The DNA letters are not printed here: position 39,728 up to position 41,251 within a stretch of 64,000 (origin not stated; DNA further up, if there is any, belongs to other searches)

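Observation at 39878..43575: Overlapping pair of Arch_ATPase-type P-loop NTPases, the second a STAND-like sensor with wHTH and TPR-like repeats: an unassigned two-gene module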

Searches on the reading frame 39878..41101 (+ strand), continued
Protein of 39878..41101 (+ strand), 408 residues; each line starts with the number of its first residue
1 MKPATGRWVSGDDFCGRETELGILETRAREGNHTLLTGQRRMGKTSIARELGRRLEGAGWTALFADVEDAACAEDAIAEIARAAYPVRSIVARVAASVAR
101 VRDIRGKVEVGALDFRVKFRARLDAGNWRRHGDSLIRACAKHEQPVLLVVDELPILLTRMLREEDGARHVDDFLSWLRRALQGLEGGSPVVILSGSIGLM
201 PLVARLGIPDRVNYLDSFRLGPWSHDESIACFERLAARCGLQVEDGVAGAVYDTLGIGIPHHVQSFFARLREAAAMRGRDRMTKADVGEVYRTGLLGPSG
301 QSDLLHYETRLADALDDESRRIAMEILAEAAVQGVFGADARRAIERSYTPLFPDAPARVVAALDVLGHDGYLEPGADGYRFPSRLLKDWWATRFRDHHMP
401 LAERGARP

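Call 36: search_protein_families(library=pfam, alignment_id=A4, max_evalue=0.00001)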
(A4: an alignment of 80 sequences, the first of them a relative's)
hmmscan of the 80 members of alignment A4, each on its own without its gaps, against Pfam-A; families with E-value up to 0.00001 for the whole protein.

A. member 1, L039:14500-15843:+ (448 aa): 0 families

B. families by the number of members that match (of 80 scanned): 73 families (the first 25 are shown)
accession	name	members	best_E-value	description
PF02384.22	N6_Mtase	4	7.5e-58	N-6 DNA Methylase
PF07669.17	Eco57I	4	4.8e-07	Eco57I restriction-modification methylase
PF04166.17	PdxA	3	5.2e-95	Pyridoxal phosphate biosynthetic protein PdxA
PF03190.21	Thioredox_DsbH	2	5.8e-76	Protein of unknown function, DUF255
PF00158.32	Sigma54_activat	2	2.5e-69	Sigma-54 interaction domain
PF00625.27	Guanylate_kin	2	5.7e-52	Guanylate kinase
PF00072.30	Response_reg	2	8.1e-30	Response regulator receiver domain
PF08269.17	dCache_2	2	4.6e-22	Cache domain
PF00107.32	ADH_zinc_N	2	5.8e-22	Zinc-binding dehydrogenase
PF17200.10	sCache_2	2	1.1e-21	Single Cache domain 2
PF14532.12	Sigma54_activ_2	2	3.4e-21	Sigma-54 interaction domain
PF00248.27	Aldo_ket_red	2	1.1e-19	Aldo/keto reductase family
PF13088.12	BNR_2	2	2.6e-18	BNR repeat-like domain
PF13899.12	Thioredoxin_7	2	8.2e-12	Thioredoxin-like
PF13860.13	FlgD_ig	2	2.8e-09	FlgD Ig-like domain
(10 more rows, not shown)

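Call 48: list_cluster_members(proteins=[P0122, window:39878-41101:+, P0019, P0025, P0029, P0130, P0144, P0100, P0119, P0092])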
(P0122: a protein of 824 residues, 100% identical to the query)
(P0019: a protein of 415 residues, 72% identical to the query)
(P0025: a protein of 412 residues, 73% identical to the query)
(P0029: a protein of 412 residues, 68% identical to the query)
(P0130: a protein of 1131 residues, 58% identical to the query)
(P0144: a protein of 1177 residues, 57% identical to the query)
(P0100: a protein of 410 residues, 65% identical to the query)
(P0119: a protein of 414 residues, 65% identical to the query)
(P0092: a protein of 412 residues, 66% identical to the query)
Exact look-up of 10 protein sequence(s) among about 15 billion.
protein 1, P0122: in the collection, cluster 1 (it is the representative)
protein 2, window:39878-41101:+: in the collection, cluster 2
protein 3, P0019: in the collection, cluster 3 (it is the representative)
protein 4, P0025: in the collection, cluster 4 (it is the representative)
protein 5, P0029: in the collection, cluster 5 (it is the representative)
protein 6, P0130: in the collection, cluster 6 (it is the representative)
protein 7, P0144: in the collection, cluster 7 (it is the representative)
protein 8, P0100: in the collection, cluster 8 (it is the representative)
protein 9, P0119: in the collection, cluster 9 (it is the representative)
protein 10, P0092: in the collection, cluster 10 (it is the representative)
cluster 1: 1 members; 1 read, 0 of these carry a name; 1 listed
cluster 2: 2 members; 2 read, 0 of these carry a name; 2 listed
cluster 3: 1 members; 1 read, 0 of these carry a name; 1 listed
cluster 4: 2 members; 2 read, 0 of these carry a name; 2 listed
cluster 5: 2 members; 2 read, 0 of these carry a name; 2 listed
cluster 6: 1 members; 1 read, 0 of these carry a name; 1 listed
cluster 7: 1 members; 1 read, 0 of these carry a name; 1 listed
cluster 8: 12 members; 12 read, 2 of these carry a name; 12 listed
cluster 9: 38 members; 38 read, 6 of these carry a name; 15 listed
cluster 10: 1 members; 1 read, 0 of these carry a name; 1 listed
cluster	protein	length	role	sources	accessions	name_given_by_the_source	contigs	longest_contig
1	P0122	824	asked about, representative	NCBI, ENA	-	-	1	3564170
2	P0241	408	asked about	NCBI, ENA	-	-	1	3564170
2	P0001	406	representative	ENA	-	-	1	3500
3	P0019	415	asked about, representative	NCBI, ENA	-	-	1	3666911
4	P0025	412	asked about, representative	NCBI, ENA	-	-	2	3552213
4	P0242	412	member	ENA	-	-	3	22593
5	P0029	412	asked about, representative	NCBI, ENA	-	-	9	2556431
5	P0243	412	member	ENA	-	-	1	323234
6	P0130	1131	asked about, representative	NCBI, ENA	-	-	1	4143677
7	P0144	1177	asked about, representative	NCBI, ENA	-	-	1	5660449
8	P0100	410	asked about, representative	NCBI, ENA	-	-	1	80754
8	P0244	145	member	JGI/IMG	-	hypothetical protein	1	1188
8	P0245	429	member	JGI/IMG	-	hypothetical protein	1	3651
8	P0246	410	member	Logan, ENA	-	-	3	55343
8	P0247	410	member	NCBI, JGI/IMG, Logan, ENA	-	-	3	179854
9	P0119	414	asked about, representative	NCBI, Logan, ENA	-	-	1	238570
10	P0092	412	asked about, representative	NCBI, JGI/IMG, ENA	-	-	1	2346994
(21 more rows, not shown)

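Call 50: find_encoding_contigs(protein=P0013, flank=8000, max_places=6)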
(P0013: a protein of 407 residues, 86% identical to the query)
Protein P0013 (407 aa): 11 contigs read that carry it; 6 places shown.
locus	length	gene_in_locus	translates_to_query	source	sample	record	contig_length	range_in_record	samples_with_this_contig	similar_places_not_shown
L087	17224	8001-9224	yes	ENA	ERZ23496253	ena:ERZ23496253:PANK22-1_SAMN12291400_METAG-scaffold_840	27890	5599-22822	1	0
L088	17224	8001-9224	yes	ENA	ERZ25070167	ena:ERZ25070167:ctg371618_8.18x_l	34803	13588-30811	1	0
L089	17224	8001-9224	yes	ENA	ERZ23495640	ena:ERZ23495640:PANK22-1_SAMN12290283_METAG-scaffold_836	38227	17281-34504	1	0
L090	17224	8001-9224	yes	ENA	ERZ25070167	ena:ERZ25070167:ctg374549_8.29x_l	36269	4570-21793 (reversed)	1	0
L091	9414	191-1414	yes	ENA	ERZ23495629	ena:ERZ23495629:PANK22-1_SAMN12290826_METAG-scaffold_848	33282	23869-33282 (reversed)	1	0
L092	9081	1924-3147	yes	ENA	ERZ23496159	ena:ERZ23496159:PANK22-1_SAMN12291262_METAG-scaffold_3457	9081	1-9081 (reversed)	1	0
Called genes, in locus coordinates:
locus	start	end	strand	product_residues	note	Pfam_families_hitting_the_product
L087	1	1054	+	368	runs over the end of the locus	PF03235:GmrSD_N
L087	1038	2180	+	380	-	PF11398:DUF2813 (faint), PF13175:AAA_15 (weak), PF13304:AAA_21, PF13175:AAA_15, PF12476:DUF3696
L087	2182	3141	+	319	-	-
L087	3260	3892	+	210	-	PF00857:Isochorismatase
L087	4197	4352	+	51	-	-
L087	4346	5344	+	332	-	PF19300:BPD_transp_1_N, PF00528:BPD_transp_1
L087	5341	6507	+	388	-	PF12911:OppC_N, PF00528:BPD_transp_1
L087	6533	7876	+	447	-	PF00296:Bac_luciferase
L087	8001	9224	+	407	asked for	PF13191:AAA_16 (weak)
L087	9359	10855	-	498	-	-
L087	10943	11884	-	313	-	-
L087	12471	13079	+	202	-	PF13428:TPR_14 (faint), PF13432:TPR_16 (faint)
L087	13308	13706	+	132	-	PF10691:DUF2497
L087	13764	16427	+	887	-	PF00133:tRNA-synt_1, PF13603:tRNA-synt_1_2 (faint), PF09334:tRNA-synt_1g (weak), PF08264:Anticodon_1, PF10458:Val_tRNA-synt_C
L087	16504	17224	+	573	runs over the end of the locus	PF00920:ILVD_EDD_N, PF24877:ILV_EDD_C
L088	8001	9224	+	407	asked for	PF13191:AAA_16 (weak)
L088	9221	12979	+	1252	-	-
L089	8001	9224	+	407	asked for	PF13191:AAA_16 (weak)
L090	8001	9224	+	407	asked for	PF13191:AAA_16 (weak)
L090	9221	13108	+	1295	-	-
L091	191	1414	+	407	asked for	PF13191:AAA_16 (weak)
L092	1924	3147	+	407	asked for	PF13191:AAA_16 (weak)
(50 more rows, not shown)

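Call 51: find_encoding_contigs(protein=P0004, flank=8000, max_places=3)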
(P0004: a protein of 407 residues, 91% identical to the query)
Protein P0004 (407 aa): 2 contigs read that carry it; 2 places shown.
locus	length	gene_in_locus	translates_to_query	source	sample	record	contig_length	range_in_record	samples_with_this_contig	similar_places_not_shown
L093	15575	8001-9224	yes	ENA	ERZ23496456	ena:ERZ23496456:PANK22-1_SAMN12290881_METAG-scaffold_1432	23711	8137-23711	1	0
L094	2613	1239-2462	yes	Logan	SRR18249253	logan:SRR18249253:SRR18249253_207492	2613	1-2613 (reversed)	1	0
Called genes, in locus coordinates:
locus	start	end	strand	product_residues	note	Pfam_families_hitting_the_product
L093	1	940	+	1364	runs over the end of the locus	PF07669:Eco57I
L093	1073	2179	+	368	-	PF03235:GmrSD_N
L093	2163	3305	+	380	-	PF11398:DUF2813 (faint), PF13175:AAA_15, PF13304:AAA_21, PF13175:AAA_15, PF12476:DUF3696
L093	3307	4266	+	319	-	-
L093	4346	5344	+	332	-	PF19300:BPD_transp_1_N, PF00528:BPD_transp_1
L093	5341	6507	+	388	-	PF12911:OppC_N, PF00528:BPD_transp_1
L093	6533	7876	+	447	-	PF00296:Bac_luciferase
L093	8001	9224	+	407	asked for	PF13191:AAA_16 (weak)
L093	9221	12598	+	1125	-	PF13191:AAA_16, PF13174:TPR_6 (faint), PF13646:HEAT_2 (faint), PF13176:TPR_7 (faint), PF02985:HEAT (faint), PF13428:TPR_14 (faint), PF13432:TPR_16 (faint), PF00515:TPR_1 (weak), +11 more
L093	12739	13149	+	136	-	PF10691:DUF2497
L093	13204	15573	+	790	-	?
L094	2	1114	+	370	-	?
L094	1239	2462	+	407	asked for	PF13191:AAA_16 (weak)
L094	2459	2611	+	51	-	?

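Call 65: find_related_loci(query=A1, collection=viral_contigs, flank=8000)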
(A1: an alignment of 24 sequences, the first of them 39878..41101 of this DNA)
Query A1 (408 aa) in viral_contigs; peptide patterns used: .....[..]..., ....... (x = any residue, [..] = any of these).
153 stretches matched a pattern, but none encodes a relative of the query by tblastn (E <= 1e-3).

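Call 66: search_dna_similar(query=window:39878-41101:+, collection=plasmids, mode=protein, max_evalue=0.00001, max_rows=15)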
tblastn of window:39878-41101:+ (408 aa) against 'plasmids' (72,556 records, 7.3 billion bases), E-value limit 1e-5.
Records with a match: 1; places in all: 1; records where one place covers at least 80% of the query: 1.
Best place of each record, by identity: <60% 1.
By first word of the organism name: Methylomonas 1.
By predicted mobility (MOB-suite, as given by PLSDB): non-mobilizable 1.
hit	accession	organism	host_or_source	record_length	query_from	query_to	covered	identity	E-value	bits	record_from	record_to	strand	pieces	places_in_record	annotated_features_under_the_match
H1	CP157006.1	Methylomonas sp. AM2-LC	-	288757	33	390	88%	24.1%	7e-8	62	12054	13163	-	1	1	record has no annotation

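Call 85: search_protein_families(library=padloc, alignment_id=A3, max_evalue=1e-10)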
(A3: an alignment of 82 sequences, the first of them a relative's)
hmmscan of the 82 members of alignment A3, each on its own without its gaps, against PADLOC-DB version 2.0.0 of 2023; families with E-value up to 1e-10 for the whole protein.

A. member 1, L039:8912-9478:+ (189 aa): 0 families

B. families by the number of members that match (of 82 scanned): 150 families (the first 25 are shown)
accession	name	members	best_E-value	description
PDLC03107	Specificity_I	2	4.7e-91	Type I specificity subunit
PDLC03072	Specificity_I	2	7.3e-76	Type I specificity subunit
PDLC03108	Specificity_I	2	3.2e-69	Type I specificity subunit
PDLC03105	Specificity_I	2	6.3e-69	Type I specificity subunit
PDLC03162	Specificity_I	2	2.4e-63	Type I specificity subunit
PDLC04347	PDC-M03B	2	3.9e-61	-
PDLC03109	Specificity_I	2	1.6e-57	Type I specificity subunit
PDLC03100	Specificity_I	2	2.9e-56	Type I specificity subunit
PDLC03069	Specificity_I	2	9.6e-49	Type I specificity subunit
PDLC04348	PDC-M03B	2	1.8e-48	-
PDLC04137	mad5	2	1.8e-47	mads_5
PDLC03090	Specificity_I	2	1.7e-45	Type I specificity subunit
PDLC03169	Specificity_I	2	1.7e-41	Type I specificity subunit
PDLC03079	Specificity_I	2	3.2e-40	Type I specificity subunit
PDLC03189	Specificity_I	2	2e-39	Type I specificity subunit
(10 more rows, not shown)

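Call 86: search_protein_families(library=padloc, alignment_id=A4, max_evalue=1e-10)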
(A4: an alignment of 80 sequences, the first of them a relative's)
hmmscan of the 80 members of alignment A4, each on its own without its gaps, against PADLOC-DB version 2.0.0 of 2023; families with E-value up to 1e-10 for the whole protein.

A. member 1, L039:14500-15843:+ (448 aa): 0 families

B. families by the number of members that match (of 80 scanned): 91 families (the first 25 are shown)
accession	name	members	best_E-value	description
PDLC03026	MTase_I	5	1.3e-164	Type I methyltransferase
PDLC03029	MTase_I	5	1.8e-39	Type I methyltransferase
PDLC03021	MTase_I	4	2e-78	Type I methyltransferase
PDLC04134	mad2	4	6.9e-49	mads_2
PDLC03025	MTase_I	4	3.4e-46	Type I methyltransferase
PDLC03036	MTase_I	4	3.5e-30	Type I methyltransferase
PDLC03031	MTase_I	4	2.2e-28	Type I methyltransferase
PDLC03022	MTase_I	4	9e-28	Type I methyltransferase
PDLC03035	MTase_I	4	9e-26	Type I methyltransferase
PDLC03318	MTase_II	4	1.4e-25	Type II methyltransferase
PDLC03027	MTase_I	4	2.2e-24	Type I methyltransferase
PDLC03018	MTase_I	4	2.1e-20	Type I methyltransferase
PDLC03032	MTase_I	4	3.4e-20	Type I methyltransferase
PDLC03019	MTase_I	4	2.1e-18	Type I methyltransferase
PDLC03038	MTase_I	4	1.4e-17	Type I methyltransferase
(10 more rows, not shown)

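Call 91: get_annotated_region(hit=H1, flank=4000)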
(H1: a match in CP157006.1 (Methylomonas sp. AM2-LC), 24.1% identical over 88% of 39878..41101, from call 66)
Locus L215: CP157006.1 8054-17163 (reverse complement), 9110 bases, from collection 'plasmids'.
description: Methylomonas sp. AM2-LC plasmid unnamed1, complete sequence
organism: Methylomonas sp. AM2-LC (NCBI taxid 3153301)
taxonomy: Bacteria; Pseudomonadota; Gammaproteobacteria; Methylococcales; Methylococcaceae; Methylomonas; Methylomonas sp. AM2-LC
host: -; source: -; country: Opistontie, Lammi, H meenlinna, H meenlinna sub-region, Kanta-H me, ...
typing (MOB-suite, as given by PLSDB): non-mobilizable
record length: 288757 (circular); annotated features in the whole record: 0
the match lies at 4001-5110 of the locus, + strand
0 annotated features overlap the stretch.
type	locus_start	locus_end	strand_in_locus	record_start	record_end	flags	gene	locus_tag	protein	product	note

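Call 102: search_protein_representatives(protein=window:39878-41101:+)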
Query: 408 residues. Proteins with E-value up to 0.001 (for the whole library): 1764; up to 1e-10: 913; up to 1e-30: 203. The best 150 are listed.
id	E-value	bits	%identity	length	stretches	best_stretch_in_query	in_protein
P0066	4.5e-171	586.0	68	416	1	2-405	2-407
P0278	2.1e-133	461.9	54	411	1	1-406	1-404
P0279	1.3e-111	390.2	55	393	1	10-405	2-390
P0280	2.4e-108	379.4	60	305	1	114-404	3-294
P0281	4.5e-107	375.2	49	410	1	1-404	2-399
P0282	2.4e-106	372.8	49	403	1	2-407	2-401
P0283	7.9e-101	354.6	43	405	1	2-402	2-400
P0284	2.8e-96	339.7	65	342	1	62-308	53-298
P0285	4.1e-95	335.8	46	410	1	2-403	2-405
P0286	9.0e-90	318.2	55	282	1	42-324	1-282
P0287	9.7e-87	308.2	40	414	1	1-405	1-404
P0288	8.6e-86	305.1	58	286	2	1-173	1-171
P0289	1.4e-82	294.6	48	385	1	30-404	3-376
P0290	2.0e-81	290.7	59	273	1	1-234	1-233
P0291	8.3e-81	288.7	44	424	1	2-405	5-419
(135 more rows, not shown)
